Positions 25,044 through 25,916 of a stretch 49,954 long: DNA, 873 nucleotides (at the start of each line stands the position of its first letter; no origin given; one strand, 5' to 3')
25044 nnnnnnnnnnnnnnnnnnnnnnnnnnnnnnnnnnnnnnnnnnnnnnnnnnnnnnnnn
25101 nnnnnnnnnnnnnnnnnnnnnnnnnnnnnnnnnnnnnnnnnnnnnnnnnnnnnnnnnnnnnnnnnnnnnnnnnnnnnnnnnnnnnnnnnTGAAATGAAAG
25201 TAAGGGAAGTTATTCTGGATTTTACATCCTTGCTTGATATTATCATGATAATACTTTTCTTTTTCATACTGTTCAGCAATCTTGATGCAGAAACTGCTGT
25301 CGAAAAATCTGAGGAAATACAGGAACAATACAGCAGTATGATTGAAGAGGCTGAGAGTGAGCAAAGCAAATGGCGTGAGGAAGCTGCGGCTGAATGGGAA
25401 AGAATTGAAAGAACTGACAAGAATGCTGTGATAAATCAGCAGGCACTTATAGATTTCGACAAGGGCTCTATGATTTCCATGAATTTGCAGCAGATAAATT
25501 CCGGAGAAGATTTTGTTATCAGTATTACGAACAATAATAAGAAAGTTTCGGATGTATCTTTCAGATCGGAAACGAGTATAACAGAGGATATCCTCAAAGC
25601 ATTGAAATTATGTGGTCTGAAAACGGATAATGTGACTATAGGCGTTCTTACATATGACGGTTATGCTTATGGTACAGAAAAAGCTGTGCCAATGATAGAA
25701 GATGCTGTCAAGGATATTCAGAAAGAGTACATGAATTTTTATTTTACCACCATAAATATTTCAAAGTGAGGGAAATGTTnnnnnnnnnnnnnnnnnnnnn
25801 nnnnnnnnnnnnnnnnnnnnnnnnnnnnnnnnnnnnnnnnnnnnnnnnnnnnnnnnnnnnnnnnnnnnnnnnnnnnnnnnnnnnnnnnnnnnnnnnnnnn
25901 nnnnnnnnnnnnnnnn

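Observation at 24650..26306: Stand-alone MotA/ExbB-like, ExbD/TolR-like and lipoprotein operon in an apparently monoderm genome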

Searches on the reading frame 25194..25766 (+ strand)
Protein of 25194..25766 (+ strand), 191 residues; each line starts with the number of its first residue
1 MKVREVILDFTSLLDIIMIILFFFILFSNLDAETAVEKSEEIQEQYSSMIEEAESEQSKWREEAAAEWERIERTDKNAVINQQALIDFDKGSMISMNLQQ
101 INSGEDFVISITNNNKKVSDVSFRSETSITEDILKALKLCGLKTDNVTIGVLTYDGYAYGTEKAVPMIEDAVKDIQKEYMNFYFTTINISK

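Call 3: search_protein_families(library=pfam, proteins=[window:25194-25766:+], max_evalue=1)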
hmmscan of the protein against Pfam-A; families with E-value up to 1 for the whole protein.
window:25194-25766:+ (191 aa): 4 families
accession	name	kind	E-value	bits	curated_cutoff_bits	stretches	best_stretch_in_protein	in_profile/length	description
PF02472.21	ExbD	-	0.00052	20.5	25.4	1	8-36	8-36/128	Biopolymer transport protein ExbD/TolR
PF01625.27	PMSR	-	0.026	15.2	23.7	1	25-88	70-133/153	Peptide methionine sulfoxide reductase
PF02487.23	CLN3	-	0.14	11.6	31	1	8-73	148-213/395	CLN3 protein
PF15906.11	zf-NOSIP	-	0.19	12.3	30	1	129-164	32-67/75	Zinc-finger of nitric oxide synthase-interacting protein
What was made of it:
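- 25215..25277 (+): g2 membrane helix (residues 8-28) with Asp15 (codon GAT at 25236-25238). PF02472 profile positions 8-36 match residues 8-36 (call 3).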

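Call 4: search_protein_families(library=ncbifam, proteins=[window:25194-25766:+], max_evalue=1)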
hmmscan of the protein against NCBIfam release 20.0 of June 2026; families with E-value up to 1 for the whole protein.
window:25194-25766:+ (191 aa): 2 families
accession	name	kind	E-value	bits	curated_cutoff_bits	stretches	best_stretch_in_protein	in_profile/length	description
TIGR02921.1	PEP_integral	hypoth_equivalog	0.003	15.7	200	1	29-77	834-882/922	TIGR02921 family PEP-CTERM protein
NF007007.0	PRK09470.1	equivalog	0.005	15.8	486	1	16-116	22-123/463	envelope stress sensor histidine kinase CpxA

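Call 5: search_protein_families(library=padloc, proteins=[window:25194-25766:+], max_evalue=1)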
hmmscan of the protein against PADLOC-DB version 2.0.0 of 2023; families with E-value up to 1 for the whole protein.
window:25194-25766:+ (191 aa): 1 family
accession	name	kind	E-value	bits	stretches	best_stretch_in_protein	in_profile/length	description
PDLC00514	JetC1|JetC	-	0.0018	14.2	1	24-99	666-740/1117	DUF3584 domain; MukB-like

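Call 15: find_homologous_proteins(query=window:25194-25766:+)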
Query window:25194-25766:+ (191 aa): 147 proteins with E <= 0.001 among 220 candidates; the best 120 are listed.
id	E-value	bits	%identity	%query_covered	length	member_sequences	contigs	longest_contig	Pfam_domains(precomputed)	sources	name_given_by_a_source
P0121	2.6e-114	397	99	100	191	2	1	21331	-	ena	-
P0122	2.5e-87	309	76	100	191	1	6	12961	-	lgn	-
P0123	4.1e-66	240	59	100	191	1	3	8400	PF02472.22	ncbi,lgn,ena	-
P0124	2.4e-63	231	56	100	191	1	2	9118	-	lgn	-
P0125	1.1e-62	229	54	100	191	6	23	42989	-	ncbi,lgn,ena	-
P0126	1.1e-59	219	52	100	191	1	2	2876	-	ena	-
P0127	6.1e-59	217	55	100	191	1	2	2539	-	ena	-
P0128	1.5e-58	215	54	100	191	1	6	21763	PF02472.22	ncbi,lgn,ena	-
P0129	2.4e-58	215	51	100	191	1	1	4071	-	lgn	-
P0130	3.7e-58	214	51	100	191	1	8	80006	-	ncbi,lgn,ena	-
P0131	5.3e-58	214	51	100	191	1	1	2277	PF02472.22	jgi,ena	-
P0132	9.3e-56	206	51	100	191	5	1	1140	-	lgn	-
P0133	1.4e-54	203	49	100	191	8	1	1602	-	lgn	-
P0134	1.6e-54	202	52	100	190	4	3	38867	-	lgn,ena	-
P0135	2.3e-54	202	50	100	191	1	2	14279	PF02472.22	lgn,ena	-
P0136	8.3e-54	200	50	100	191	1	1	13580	PF02472.22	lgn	-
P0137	9.2e-54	200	50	100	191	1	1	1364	PF02472.22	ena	-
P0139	1.5e-52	196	49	100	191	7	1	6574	PF02472.22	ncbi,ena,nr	ncbi:MAG: hypothetical protein J6Y64_09975 [Ruminococcus sp.]|nr:hypothetical protein [Ruminococcus 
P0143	1.1e-51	193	49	100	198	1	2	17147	PF02472.22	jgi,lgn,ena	-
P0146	2.9e-51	192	50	100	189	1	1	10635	PF02472.22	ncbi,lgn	-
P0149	7.4e-51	190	48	100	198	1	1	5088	PF02472.22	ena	-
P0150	9.5e-51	190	48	100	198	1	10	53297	PF02472.22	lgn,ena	-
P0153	1.9e-50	189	47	100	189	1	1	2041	PF02472.22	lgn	-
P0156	3.4e-50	188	49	100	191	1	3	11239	PF02472.22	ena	-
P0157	4.1e-50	188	48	100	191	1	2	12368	PF02472.22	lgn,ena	-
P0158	5.5e-50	188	48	100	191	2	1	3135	PF02472.22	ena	-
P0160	7.1e-50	187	48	100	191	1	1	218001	PF02472.22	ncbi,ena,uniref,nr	ncbi:biopolymer transporter ExbD [Ruminococcus flavefaciens]|uniref:Uncharacterized protein n=1 Tax=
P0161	7.2e-50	187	48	100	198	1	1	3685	PF02472.22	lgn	-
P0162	8.3e-50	187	48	100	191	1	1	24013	PF02472.22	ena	-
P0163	8.4e-50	187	47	100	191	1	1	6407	PF02472.22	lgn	-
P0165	1.1e-49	187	47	100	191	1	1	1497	PF02472.22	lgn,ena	-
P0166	1.2e-49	186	48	100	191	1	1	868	PF02472.22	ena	-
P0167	1.4e-49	186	48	100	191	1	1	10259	PF02472.22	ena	-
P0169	1.6e-49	186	48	100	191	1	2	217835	PF02472.22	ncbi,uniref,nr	ncbi:biopolymer transporter ExbD [Ruminococcus flavefaciens]|uniref:biopolymer transporter ExbD n=1 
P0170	1.8e-49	186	47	100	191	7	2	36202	PF02472.22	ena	-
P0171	2.2e-49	186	47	100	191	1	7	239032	PF02472.22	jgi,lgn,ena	jgi:cell division protein FtsL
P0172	2.2e-49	186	48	100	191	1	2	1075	PF02472.22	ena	-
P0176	3.5e-49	185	48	100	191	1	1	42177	PF02472.22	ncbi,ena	-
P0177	3.9e-49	185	47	100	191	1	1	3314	PF02472.22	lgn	-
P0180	5.7e-49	184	48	100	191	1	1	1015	PF02472.22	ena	-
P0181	7.2e-49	184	47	100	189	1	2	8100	PF02472.22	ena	-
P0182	7.3e-49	184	47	100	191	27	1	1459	PF02472.22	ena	-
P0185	1.2e-48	183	46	100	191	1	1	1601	PF02472.22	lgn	-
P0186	1.4e-48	183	48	100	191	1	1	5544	PF02472.22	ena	-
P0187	1.4e-48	183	45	100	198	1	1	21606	PF02472.22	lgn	-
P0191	2.7e-48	182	46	100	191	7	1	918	PF02472.22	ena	-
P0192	2.0e-47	179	47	100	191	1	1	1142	PF02472.22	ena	-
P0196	3.7e-45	172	46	100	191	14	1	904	PF02472.22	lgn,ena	-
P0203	2.8e-33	133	42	100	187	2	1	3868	PF02472.22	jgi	jgi:biopolymer transport protein ExbD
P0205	4.4e-33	133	42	100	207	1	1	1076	PF02472.22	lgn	-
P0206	5.2e-33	132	42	100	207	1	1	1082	PF02472.22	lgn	-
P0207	9.5e-33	132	39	100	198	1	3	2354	PF02472.22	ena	-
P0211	7.4e-30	122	50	64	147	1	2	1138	PF02472.22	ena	-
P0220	3.0e-28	117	37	100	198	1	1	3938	PF02472.22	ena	-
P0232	5.1e-26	110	36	100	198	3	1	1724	PF02472.22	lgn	-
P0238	8.5e-25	106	36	100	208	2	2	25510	PF02472.22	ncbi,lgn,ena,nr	ncbi:MAG: biopolymer transporter ExbD [Clostridia bacterium]|nr:biopolymer transporter ExbD [Clostri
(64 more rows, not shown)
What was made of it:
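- Tried and rejected: JGI names one g2 homologue 'cell division protein FtsL' (call 15).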

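Call 17: find_related_loci(query=A1, collection=genome_contigs, flank=8000)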
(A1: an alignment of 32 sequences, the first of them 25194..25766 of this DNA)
Query A1 (191 aa) in genome_contigs; peptide patterns used: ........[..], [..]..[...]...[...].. (x = any residue, [..] = any of these).
268 stretches matched a pattern; 184 encode a relative of the query (tblastn E <= 1e-3); the best 80 are kept; 80 distinct loci.
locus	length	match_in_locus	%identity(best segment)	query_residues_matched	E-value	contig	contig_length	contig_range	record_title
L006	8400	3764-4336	59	1-191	3e-63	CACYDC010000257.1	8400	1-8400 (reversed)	MAG: uncultured Ruminococcus sp. isolate RUG11828 genome assembly, contig: RUG11828_asm_257, whole genome shotgun sequen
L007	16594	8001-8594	51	1-191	1e-60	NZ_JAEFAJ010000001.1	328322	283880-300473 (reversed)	MAG: Ruminococcus sp. isolate Tb.RUG.491 NODE_29_length_328322_cov_2.608410, whole genome shotgun sequence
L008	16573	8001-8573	47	1-191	1e-58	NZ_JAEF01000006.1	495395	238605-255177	Ruminococcus flavefaciens ATCC 19208 L870DRAFT_scaffold00003.3_C, whole genome shotgun sequence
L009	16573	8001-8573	47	1-191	6e-58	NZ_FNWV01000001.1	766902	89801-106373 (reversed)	Ruminococcus flavefaciens strain YAD2003, whole genome shotgun sequence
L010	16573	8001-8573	47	1-191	3e-57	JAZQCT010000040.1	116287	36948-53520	MAG: Oscillospiraceae bacterium isolate T1900044637_TS20190103.MAGScoT_cleanbin_000055 SGB_1188_k141_1220862, whole geno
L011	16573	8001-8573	47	1-191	7e-57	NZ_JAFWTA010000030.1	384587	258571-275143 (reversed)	MAG: Ruminococcus sp. isolate RGIG6044 Sheep_Omasum-4__c445795, whole genome shotgun sequence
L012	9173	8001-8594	46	1-191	9e-57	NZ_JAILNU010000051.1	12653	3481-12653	MAG: Ruminococcus sp. isolate RUI288 k141_3464323_flag=0_multi=47.6031_len=12653, whole genome shotgun sequence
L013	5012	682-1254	54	1-191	4e-56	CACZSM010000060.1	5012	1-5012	MAG: uncultured Ruminococcus sp. isolate RUG12907 genome assembly, contig: RUG12907_asm_60, whole genome shotgun sequenc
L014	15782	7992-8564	47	1-191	1e-56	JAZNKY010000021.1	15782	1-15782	MAG: Oscillospiraceae bacterium isolate T1900044673_TS20190139.MAGScoT_cleanbin_000004 SGB_1603_k141_2022451, whole geno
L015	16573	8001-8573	51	1-191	6e-55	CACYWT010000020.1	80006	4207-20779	MAG: uncultured Ruminococcus sp. isolate RUG12347 genome assembly, contig: RUG12347_asm_20, whole genome shotgun sequenc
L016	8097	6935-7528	45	1-191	6e-55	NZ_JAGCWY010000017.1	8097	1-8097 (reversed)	MAG: Ruminococcus sp. isolate RGIG10198 Yak_Rumen-5__c256334, whole genome shotgun sequence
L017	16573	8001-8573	46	1-191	4e-54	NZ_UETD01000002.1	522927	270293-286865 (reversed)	Ruminococcus flavefaciens strain SAb67, whole genome shotgun sequence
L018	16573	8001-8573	47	1-191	7e-54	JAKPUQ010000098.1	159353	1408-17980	MAG: Bacillota bacterium isolate USPA_maxbin.103 k141_956471, whole genome shotgun sequence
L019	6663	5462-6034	47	1-191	1e-53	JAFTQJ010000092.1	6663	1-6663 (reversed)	MAG: Oscillospiraceae bacterium isolate RGIG4054 Roe_deer_Cecum.Co__c2223216, whole genome shotgun sequence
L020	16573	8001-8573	47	1-191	1e-53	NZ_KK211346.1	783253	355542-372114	Ruminococcus flavefaciens ND2009 T488DRAFT_scaffold00001.1, whole genome shotgun sequence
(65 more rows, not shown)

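Call 30: search_solved_structures(query=A1, max_evalue=1, show_alignments=2)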
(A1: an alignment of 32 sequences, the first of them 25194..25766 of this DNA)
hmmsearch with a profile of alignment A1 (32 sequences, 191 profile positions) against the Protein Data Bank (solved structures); distinct sequences matched with E-value up to 1: 0.

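Call 34: predict_structure(alignment_id=A1)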
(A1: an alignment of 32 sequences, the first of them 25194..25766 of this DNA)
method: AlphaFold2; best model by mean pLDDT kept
length: 191 residues; sequences in the alignment: 32
mean_pLDDT: 82.0   pTM: 0.57
mean pLDDT of the five models: 82.0, 79.7, 79.6, 77.4, 75.5
residues with pLDDT >= 90: 30; 70-90: 143; 50-70: 17; < 50: 1
segments of 3 or more residues with pLDDT < 50: none
pLDDT, mean of each block of 10 residues (from residue 1): 59 79 79 79 86 85 76 74 82 85 82 86 78 90 85 88 89 89 89 65
secondary structure, 60 per line:
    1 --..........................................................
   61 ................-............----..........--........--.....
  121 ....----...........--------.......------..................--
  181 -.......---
elements in order: H3-76 H78-89 E94-103 E106-113 E116-124 H129-139 E148-154 H161-178 E182-188
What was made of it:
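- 25194..25769 (+): g2: 191-aa bitopic B-type subunit. AlphaFold2 model has mean pLDDT 82 (call 34).
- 25278..25460 (+): g2 extracytoplasmic helical stalk (residues 29-89): acidic, variable in sequence and length, ending in the conserved motif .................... The model shows one continuous helix 3-76 plus 78-89 (call 34).
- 25473..25757 (+): g2 head domain (residues 94-188), secondary-structure order beta-beta-beta-alpha-beta-alpha-beta, family unassigned. pLDDT 82-90 (call 34).
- The model shows a single long helix followed by an alpha/beta head (call 34).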

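Call 38: fold_search(model_id=the predicted structure, library=pdb)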
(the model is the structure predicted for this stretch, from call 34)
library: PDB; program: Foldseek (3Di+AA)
matches with E <= 10: 941; with E <= 0.001: 2
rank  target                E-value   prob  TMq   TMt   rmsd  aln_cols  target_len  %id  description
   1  5tcu_S2               5.4e-04  1.00  0.28  0.41   6.2       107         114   14  Methicillin sensitive Staphylococcus aureus 70S ribosome (released 2017-05-24)
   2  5o5j_K                9.6e-04  1.00  0.29  0.44   4.7       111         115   13  Structure of the 30S small ribosomal subunit from Mycobacterium smegmatis (released 2017-07-12)
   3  8peg_K                2.7e-03  0.99  0.30  0.44   4.7       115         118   14  Escherichia coli paused disome complex (queueing 70S non-rotated closed PRE state) (released 2024-03-06)
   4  2vg6_A                5.2e-03  0.91  0.27  0.12   6.1       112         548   13  Crystal structures of HIV-1 reverse transcriptase complexes with thiocarbamate non-nucleoside inhibitors (released 2007-12-11)
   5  2oce                  5.5e-03  0.97  0.31  0.10  11.8       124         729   10  Crystal structure of Tex family protein PA5201 from Pseudomonas aeruginosa (released 2007-01-02)
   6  7aor_f                6.7e-03  0.98  0.32  0.27   5.2       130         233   19  mt-SSU from Trypanosoma cruzi in complex with mt-IF-3. (released 2021-04-28)
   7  3hrg                  7.2e-03  0.91  0.26  0.20   8.6       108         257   14  Crystal structure of Bacteroides thetaiotaomicron BT_3980, protein with actin-like ATPase fold and unknown function (NP_ (released 2009-06-23)
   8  8btr_SQ               7.2e-03  0.84  0.27  0.36   6.1       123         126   10  Giardia Ribosome in PRE-T Hybrid State (D2) (released 2023-03-22)
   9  8a22_Bk               7.6e-03  0.99  0.33  0.50   4.0       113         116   13  Structure of the mitochondrial ribosome from Polytomella magna (released 2022-11-16)
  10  8u6r_A                7.6e-03  0.92  0.28  0.13   6.0       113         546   13  Crystal Structure of HIV-1 Reverse Transcriptase in Complex with 3-(2-((2-cyanoindolizin-8-yl)oxy)phenoxy)-N-(2,2-difl (released 2023-11-08)
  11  9bh5_AO               8.2e-03  0.93  0.28  0.37   5.2       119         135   15  High-resolution C. elegans 80S ribosome structure - class 1 (released 2024-09-04)
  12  5tw3_A                8.7e-03  0.91  0.28  0.13   6.0       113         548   13  Crystal Structure of HIV-1 Reverse Transcriptase in Complex with 5-(2-(2-(2,4-dioxo-3,4-dihydropyrimidin-1(2H)-yl)etho (released 2017-03-15)
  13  7mqa_NG               9.3e-03  0.96  0.29  0.41   5.9       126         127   10  Cryo-EM structure of the human SSU processome, state post-A1 (released 2021-09-22)
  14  6sgb_CK               9.9e-03  0.98  0.34  0.31   4.4       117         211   17  mt-SSU assemblosome of Trypanosoma brucei (released 2019-09-25)
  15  6sga_CK               1.1e-02  0.98  0.33  0.36   4.3       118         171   17  Body domain of the mt-SSU assemblosome from Trypanosoma brucei (released 2019-09-18)
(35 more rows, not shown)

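Call 59: find_related_loci(query=A1, collection=viral_contigs, flank=6000)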
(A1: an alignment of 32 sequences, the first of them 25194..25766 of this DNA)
Query A1 (191 aa) in viral_contigs; peptide patterns used: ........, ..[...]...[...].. (x = any residue, [..] = any of these).
27 stretches matched a pattern, but none encodes a relative of the query by tblastn (E <= 1e-3).
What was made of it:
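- The family is absent from viral contigs (call 59).
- Tried and rejected: No relative of g2 (call 59).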

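Call 64: search_protein_representatives(alignment_id=A1)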
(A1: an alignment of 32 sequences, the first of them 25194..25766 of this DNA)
Query: 32 sequences, 191 profile positions. Proteins with E-value up to 0.001 (for the whole library): 386; up to 1e-10: 208; up to 1e-30: 73. The best 150 are listed.
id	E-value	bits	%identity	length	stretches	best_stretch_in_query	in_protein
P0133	4.3e-82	290.9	-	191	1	1-191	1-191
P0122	9.0e-78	276.8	-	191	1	1-191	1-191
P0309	1.0e-69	250.5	-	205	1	1-191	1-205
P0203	3.8e-69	248.7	-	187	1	1-191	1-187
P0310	4.0e-59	216.0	-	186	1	1-191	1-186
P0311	3.8e-58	212.8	-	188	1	1-189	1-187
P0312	6.4e-54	199.0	-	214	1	1-191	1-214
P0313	5.8e-51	189.4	-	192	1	1-191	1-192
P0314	2.8e-47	177.4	-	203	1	1-191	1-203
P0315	5.1e-44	166.7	-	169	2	99-191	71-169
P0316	1.0e-43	165.8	-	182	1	1-191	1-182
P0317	5.7e-40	153.5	-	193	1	1-190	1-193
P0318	6.1e-40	153.4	-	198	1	2-189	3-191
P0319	7.2e-40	153.2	-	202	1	1-190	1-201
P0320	1.4e-38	149.0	-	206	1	2-188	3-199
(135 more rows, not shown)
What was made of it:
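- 25194..25769 (+): The family comprises 386 clusters in 1.84 billion representatives, all about 180-220 aa (call 64).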

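Call 68: search_protein_families(library=pfam, alignment_id=A1, max_evalue=0.01)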
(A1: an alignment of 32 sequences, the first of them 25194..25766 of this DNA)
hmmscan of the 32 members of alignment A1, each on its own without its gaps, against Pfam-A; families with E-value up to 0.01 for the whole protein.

A. member 1, window:25194-25766:+ (191 aa): 1 family
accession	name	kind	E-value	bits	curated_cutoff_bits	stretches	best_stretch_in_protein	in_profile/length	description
PF02472.21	ExbD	-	0.00052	20.5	25.4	1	8-36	8-36/128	Biopolymer transport protein ExbD/TolR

B. families by the number of members that match (of 32 scanned): 10 families
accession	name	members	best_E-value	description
PF02472.21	ExbD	32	1.3e-07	Biopolymer transport protein ExbD/TolR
PF03348.21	Serinc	2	0.0078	Serine incorporator (Serinc)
PF08496.15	Peptidase_S49_N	1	0.00061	Peptidase family S49 N-terminal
PF16118.10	DUF4834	1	0.00075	Domain of unknown function (DUF4834)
PF02894.22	GFO_IDH_MocA_C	1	0.0021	Oxidoreductase family, C-terminal alpha/beta domain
PF05684.17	DUF819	1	0.0045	Protein of unknown function (DUF819)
PF10211.14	Ax_dynein_light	1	0.0063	Axonemal dynein light chain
PF06877.16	RraB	1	0.0072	Regulator of ribonuclease activity B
PF11932.13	DUF3450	1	0.0092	Protein of unknown function (DUF3450)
PF03561.21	Allantoicase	1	0.0094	Allantoicase repeat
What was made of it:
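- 25194..25769 (+): All 32 family members hit PF02472 (call 68).
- Checked: All 32 aligned family members hit PF02472 at E<=0.01, best 1.3e-7 (call 68).
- All 32 family members hit PF02472 through the helix (call 68).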

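Call 73: find_encoding_contigs(protein=P0122, flank=5000, max_places=2)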
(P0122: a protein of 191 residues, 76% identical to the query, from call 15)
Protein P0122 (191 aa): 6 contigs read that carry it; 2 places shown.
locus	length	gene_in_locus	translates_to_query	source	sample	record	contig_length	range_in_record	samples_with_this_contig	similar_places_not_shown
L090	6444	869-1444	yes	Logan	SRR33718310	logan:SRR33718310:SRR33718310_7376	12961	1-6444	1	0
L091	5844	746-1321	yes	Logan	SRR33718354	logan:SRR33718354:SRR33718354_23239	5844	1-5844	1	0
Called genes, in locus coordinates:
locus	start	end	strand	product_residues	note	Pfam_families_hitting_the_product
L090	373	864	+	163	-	PF01618:MotA_ExbB (weak)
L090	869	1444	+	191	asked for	-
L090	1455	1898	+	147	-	PF02472:ExbD (weak)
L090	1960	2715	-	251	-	-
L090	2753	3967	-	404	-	PF00180:Iso_dh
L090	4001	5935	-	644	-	PF00330:Aconitase, PF00694:Aconitase_C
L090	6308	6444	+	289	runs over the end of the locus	PF01418:HTH_6, PF13580:SIS_2 (faint), PF01380:SIS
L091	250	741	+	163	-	PF01618:MotA_ExbB (weak)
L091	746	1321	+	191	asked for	-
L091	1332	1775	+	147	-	PF02472:ExbD (weak)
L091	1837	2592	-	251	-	-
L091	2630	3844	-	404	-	PF00180:Iso_dh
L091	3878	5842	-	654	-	?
